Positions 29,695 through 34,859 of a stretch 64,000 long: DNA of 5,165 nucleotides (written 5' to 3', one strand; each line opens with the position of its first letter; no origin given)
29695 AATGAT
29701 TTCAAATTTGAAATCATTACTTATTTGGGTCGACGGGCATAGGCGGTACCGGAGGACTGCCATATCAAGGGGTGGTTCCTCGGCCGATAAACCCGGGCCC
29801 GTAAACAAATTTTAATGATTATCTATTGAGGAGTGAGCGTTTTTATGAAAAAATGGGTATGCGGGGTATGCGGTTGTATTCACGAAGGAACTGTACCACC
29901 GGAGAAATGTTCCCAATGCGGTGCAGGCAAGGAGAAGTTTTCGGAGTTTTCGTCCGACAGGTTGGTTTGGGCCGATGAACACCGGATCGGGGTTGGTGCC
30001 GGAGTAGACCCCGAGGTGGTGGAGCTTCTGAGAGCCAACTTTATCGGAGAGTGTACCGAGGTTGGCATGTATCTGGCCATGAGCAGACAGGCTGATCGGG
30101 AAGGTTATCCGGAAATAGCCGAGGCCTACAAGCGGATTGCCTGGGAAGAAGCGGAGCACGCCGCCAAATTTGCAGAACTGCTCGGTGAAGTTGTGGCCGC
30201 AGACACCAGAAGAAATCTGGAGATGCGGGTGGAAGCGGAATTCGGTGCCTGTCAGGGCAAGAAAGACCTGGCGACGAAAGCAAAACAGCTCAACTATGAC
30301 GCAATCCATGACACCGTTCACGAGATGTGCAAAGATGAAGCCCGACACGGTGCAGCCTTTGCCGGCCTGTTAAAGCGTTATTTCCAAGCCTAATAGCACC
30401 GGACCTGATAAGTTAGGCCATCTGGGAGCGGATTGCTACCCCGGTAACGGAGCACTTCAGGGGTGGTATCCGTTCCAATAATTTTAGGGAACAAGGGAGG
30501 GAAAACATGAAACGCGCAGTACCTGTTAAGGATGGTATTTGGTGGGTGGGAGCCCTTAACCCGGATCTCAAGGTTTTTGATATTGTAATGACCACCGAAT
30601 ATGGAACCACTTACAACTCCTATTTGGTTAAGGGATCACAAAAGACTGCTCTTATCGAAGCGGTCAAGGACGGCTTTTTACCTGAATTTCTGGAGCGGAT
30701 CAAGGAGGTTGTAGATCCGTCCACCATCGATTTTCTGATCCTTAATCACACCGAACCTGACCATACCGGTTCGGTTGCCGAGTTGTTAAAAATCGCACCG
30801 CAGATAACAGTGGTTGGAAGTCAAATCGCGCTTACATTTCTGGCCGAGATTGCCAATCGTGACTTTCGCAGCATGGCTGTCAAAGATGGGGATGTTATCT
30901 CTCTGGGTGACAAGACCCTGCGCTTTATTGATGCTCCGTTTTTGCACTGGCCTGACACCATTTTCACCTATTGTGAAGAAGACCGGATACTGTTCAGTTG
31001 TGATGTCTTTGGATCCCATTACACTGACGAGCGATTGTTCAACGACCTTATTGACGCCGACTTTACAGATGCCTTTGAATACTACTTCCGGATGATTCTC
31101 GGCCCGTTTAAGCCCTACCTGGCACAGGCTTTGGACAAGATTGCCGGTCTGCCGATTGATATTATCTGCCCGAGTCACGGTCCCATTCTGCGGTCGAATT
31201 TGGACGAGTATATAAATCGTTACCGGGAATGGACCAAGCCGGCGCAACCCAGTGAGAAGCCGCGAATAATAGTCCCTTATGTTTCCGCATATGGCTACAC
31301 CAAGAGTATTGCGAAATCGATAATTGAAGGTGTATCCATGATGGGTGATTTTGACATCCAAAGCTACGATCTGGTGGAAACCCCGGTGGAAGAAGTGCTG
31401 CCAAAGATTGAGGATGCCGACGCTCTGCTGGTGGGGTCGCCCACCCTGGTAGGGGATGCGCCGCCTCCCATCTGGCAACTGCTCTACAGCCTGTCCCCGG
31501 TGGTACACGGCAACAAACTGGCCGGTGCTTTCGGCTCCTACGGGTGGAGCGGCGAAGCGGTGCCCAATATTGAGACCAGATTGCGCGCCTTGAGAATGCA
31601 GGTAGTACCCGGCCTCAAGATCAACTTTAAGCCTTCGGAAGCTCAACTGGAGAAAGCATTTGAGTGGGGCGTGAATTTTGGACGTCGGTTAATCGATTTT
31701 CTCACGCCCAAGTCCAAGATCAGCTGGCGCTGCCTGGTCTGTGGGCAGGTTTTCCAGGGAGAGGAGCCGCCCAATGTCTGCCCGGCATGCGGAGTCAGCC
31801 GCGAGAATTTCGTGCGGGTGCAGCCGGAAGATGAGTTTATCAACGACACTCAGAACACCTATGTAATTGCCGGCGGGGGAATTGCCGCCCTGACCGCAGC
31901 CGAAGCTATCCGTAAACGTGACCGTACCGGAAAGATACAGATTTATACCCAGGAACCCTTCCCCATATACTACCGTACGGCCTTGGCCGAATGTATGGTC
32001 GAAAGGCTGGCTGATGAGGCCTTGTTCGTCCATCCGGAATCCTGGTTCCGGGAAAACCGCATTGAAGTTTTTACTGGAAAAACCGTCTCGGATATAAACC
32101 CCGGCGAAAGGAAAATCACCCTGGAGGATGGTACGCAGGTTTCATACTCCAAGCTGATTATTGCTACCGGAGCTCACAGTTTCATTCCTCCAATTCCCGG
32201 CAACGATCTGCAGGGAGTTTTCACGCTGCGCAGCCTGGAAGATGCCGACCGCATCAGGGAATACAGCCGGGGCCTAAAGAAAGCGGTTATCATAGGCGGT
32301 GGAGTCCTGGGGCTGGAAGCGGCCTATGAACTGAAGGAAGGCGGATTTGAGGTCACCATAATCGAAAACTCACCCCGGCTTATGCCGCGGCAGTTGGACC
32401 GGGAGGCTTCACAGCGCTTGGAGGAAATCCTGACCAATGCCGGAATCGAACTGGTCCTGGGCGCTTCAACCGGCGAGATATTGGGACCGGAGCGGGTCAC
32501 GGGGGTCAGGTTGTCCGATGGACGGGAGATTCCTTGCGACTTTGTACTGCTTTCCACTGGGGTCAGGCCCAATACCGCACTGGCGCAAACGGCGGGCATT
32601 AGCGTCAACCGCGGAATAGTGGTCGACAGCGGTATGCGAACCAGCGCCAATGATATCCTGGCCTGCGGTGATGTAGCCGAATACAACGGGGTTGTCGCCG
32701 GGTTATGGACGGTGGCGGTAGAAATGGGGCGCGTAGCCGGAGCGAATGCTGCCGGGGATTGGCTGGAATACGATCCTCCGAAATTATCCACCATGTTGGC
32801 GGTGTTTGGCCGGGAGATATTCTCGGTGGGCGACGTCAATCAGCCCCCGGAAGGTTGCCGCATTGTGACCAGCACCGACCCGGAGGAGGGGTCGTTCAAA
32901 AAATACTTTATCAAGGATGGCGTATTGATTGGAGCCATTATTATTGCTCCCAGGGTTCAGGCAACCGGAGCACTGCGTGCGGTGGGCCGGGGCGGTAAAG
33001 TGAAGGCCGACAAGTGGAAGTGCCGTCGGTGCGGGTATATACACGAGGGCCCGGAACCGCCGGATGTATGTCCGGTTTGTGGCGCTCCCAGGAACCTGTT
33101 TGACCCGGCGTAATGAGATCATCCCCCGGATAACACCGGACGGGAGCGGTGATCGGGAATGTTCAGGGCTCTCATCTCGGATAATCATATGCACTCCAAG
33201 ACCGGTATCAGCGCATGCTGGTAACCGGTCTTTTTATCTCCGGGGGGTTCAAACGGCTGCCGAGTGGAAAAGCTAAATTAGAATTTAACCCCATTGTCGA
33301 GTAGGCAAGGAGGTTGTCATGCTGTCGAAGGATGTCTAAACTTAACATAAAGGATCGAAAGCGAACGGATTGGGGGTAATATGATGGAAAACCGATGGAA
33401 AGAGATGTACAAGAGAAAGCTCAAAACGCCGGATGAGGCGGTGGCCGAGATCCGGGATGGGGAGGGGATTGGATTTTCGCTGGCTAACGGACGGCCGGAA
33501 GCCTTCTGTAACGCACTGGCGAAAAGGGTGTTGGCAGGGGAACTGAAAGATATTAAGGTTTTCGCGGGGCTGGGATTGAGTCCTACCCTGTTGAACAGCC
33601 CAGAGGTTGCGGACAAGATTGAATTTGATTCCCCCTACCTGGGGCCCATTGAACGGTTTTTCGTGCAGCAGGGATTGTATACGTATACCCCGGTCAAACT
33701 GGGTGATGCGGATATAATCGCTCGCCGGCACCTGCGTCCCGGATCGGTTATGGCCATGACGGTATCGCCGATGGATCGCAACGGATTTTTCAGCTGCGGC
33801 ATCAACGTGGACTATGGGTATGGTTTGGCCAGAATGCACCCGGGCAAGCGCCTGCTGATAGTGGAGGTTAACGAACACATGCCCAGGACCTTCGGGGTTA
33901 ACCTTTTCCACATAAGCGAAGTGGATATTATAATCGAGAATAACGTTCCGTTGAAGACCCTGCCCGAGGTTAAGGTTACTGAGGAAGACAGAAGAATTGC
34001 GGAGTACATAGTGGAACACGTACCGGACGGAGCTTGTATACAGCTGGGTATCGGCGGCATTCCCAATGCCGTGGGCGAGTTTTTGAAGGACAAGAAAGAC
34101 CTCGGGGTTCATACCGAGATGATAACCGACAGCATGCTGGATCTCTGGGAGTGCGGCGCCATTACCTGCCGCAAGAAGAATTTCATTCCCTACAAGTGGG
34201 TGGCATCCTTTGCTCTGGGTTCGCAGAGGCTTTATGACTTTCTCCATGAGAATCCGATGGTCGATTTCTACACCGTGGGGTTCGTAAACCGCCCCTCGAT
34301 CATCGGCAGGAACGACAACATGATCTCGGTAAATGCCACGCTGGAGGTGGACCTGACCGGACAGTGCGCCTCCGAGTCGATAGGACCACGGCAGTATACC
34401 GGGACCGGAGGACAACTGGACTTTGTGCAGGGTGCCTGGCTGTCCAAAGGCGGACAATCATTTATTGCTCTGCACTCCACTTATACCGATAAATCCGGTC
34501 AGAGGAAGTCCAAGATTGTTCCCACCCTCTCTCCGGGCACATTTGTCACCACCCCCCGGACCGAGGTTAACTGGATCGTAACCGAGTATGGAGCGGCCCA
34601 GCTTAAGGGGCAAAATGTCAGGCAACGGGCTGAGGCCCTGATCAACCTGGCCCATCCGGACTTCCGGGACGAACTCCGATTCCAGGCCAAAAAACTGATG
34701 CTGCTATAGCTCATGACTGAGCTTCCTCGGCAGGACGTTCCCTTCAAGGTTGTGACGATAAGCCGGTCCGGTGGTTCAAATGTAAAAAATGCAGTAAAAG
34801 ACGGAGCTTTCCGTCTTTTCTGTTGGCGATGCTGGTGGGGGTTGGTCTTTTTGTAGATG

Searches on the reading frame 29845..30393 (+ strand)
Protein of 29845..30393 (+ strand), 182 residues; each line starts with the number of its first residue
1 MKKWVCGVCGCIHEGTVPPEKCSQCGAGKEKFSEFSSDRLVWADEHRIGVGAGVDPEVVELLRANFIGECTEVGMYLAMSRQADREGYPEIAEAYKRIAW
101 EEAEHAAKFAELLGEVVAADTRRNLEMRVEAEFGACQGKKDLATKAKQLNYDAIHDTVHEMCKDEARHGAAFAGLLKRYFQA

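Call 9: search_protein_families(library=pfam, proteins=[window:29845-30393:+])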
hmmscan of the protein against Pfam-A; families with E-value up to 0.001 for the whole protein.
window:29845-30393:+ (182 aa): 4 families
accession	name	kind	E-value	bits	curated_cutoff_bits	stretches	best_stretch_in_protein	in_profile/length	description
PF02915.23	Rubrerythrin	-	7.3e-16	59.2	22.8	1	60-128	1-69/137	Rubrerythrin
PF21349.2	RUBY_RBDX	-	1.9e-11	43.6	26.5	1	4-32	1-29/30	Rubrerythrin, rubredoxin-like domain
PF03232.19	COQ7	-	0.0002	21.5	23.5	0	59-115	4-58/169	Ubiquinone biosynthesis protein COQ7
PF00210.30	Ferritin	-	0.00046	20.6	24.5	0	75-116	17-58/142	Ferritin-like domain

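Call 10: search_protein_families(library=ncbifam, proteins=[window:29845-30393:+])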
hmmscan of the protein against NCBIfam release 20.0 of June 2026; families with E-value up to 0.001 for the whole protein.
window:29845-30393:+ (182 aa): 5 families
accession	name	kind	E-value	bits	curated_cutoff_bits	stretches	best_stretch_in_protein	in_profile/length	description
NF045767.1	RuberyRbr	equivalog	1.9e-13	50.9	200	2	60-116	88-145/194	rubrerythrin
NF045783.1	Nigrythrn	equivalog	1e-06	29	340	0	4-35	172-202/202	nigerythrin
NF045720.1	rubredox_RCKP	subfamily_domain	5.7e-05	22.6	45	1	1-32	1-31/34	RCKP-type rubredoxin-like domain-containing protein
NF010172.0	PRK13654.1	subfamily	0.00012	21.3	391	0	128-173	97-222/361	magnesium-protoporphyrin IX monomethyl ester cyclase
TIGR02029.1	AcsF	equivalog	0.00013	21.2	192.5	0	148-177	181-210/337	magnesium-protoporphyrin IX monomethyl ester (oxidative) cyclase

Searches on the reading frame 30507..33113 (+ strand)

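Call 9: search_protein_families(library=pfam, proteins=[window:30507-33113:+])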
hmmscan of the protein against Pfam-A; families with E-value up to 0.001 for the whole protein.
window:30507-33113:+ (868 aa): 19 families
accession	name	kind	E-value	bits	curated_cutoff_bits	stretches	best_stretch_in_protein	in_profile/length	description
PF07992.20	Pyr_redox_2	-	9.6e-64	216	26.1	1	452-741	3-291/291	Pyridine nucleotide-disulphide oxidoreductase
PF19583.5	ODP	-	4.1e-29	102.3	27.2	1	36-225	3-194/194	ODP family beta lactamase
PF21349.2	RUBY_RBDX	-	6.3e-26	90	26.5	2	837-865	1-29/30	Rubrerythrin, rubredoxin-like domain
PF00070.33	Pyr_redox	-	2.4e-19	70.1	22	1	592-671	1-81/82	Pyridine nucleotide-disulphide oxidoreductase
PF18267.7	Rubredoxin_C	-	4.1e-13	49.5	25.9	1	761-813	2-53/70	Rubredoxin NAD+ reductase C-terminal domain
PF13738.12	Pyr_redox_3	-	1.1e-11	44.9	30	1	499-701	76-282/305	Pyridine nucleotide-disulphide oxidoreductase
PF00753.33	Lactamase_B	-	2.5e-11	44.3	22.7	1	36-224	6-196/196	Metallo-beta-lactamase superfamily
PF00258.30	Flavodoxin_1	-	7.7e-11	42.8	25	1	258-388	3-143/143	Flavodoxin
PF23458.2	DUF7130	-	8.7e-10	38.8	35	1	403-439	50-87/89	Domain of unknown function (DUF7130)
PF01266.30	DAO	-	2.2e-09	37.8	27.9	1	593-623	2-32/353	FAD dependent oxidoreductase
PF13450.12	NAD_binding_8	-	1.5e-08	35.3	21.9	1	595-625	1-31/68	NAD(P)-binding Rossmann-like domain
PF03486.20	HI0933_like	-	1.8e-06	28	50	0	592-625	2-35/244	HI0933-like protein Rossmann domain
PF23455.1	DUF7129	-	3.8e-06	27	30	0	837-860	12-35/45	Domain of unknown function (DUF7129)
PF00890.30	FAD_binding_2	-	4.1e-05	23.4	20.4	0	593-624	2-33/414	FAD binding domain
PF01134.28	GIDA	-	9.6e-05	22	22.1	0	593-620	2-29/391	Glucose inhibited division protein A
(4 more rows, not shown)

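Call 10: search_protein_families(library=ncbifam, proteins=[window:30507-33113:+])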
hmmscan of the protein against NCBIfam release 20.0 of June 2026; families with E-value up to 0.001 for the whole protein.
window:30507-33113:+ (868 aa): 84 families (the best 25 are shown)
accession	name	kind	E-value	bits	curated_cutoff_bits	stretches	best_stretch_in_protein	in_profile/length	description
TIGR02374.1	nitri_red_nirB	equivalog_domain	6.2e-86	289.5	578.35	1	453-814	2-370/794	nitrite reductase large subunit NirB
NF008887.0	PRK11921.1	equivalog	7.9e-83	278.5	635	1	5-394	3-394/396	anaerobic nitric oxide reductase flavorubredoxin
NF003954.0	PRK05452.1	equivalog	7.1e-74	249.4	711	1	5-396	3-397/479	anaerobic nitric oxide reductase flavorubredoxin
NF045765.1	PhenlGlyoxDHPadH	equivalog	1.5e-71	241.5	475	1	449-814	2-374/416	NADH-dependent phenylglyoxylate dehydrogenase subunit epsilon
NF003437.0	PRK04965.1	equivalog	1.5e-56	192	392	1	450-731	3-282/378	NADH:flavorubredoxin reductase NorW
NF011565.0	PRK14989.1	subfamily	9.2e-56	189.4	883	1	469-814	24-375/847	nitrite reductase large subunit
NF042949.2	3PPDioc_HcaD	equivalog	9.2e-55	185.9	450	1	450-726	2-278/386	3-phenylpropionate/cinnamic acid dioxygenase ferredoxin--NAD(+) reductase subunit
NF041682.1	ant_diox_AndAa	equivalog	1.3e-50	172.3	650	1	449-805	3-362/406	anthranilate 1,2-dioxygenase system ferredoxin--NAD(+) reductase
NF007286.0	PRK09754.1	equivalog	2.5e-46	158.2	447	1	449-813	3-366/400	phenylpropionate dioxygenase ferredoxin reductase subunit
TIGR03385.1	CoA_CoA_reduc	equivalog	4.8e-43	147.5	578.8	1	453-755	3-320/439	CoA-disulfide reductase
NF007123.0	PRK09564.1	equivalog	2.8e-42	144.9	458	1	453-773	4-339/444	CoA-disulfide reductase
NF046103.1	NOXase_Strep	equivalog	1.7e-35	122.9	600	1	504-776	55-339/442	H2O-forming NADH oxidase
TIGR02053.1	MerA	equivalog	6.1e-30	104.6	454.45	1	534-751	116-331/465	mercury(II) reductase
TIGR01350.1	lipoamide_DH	equivalog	3.4e-28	98.6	408.8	1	514-751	99-332/461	dihydrolipoyl dehydrogenase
NF004943.0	PRK06292.2-1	equivalog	1.5e-24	86.6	432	1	532-749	115-329/456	dihydrolipoyl dehydrogenase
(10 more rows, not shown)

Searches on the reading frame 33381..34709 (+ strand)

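Call 9: search_protein_families(library=pfam, proteins=[window:33381-34709:+])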
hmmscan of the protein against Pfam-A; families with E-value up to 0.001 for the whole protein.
window:33381-34709:+ (442 aa): 2 families
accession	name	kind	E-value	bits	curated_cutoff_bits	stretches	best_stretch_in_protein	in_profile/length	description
PF13336.12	AcetylCoA_hyd_C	-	4e-63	212.4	23.7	1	280-435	1-153/154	Acetyl-CoA hydrolase/transferase C-terminal domain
PF02550.21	AcetylCoA_hydro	-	6.8e-09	36.5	24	1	7-188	2-190/198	Acetyl-CoA hydrolase/transferase N-terminal domain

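Call 10: search_protein_families(library=ncbifam, proteins=[window:33381-34709:+])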
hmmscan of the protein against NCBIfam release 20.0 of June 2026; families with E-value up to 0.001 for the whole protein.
window:33381-34709:+ (442 aa): 6 families
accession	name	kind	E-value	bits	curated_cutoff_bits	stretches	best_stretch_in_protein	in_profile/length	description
TIGR03948.1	butyr_acet_CoA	equivalog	9.1e-115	383.9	674.8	1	6-440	2-438/445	butyryl-CoA:acetate CoA-transferase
TIGR03458.1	YgfH_subfam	subfamily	2e-27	96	658.7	2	218-433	253-456/489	succinate CoA transferase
NF053853.1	ScActCoATferScpC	equivalog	3.2e-23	82.2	500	1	219-433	258-460/493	succinyl-CoA:acetate CoA-transferase ScpC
NF053666.1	BtrAceCoATfers1341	equivalog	1.5e-22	80.2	740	1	219-433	253-456/492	butyryl-CoA:acetate CoA transferase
TIGR02428.1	pcaJ_scoB_fam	subfamily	1.3e-08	34.5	243.55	0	315-411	97-181/207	3-oxoacid CoA-transferase subunit B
NF008154.0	PRK10906.1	equivalog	3e-05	23.5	331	1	197-247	72-122/252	DeoR/GlpR family transcriptional regulator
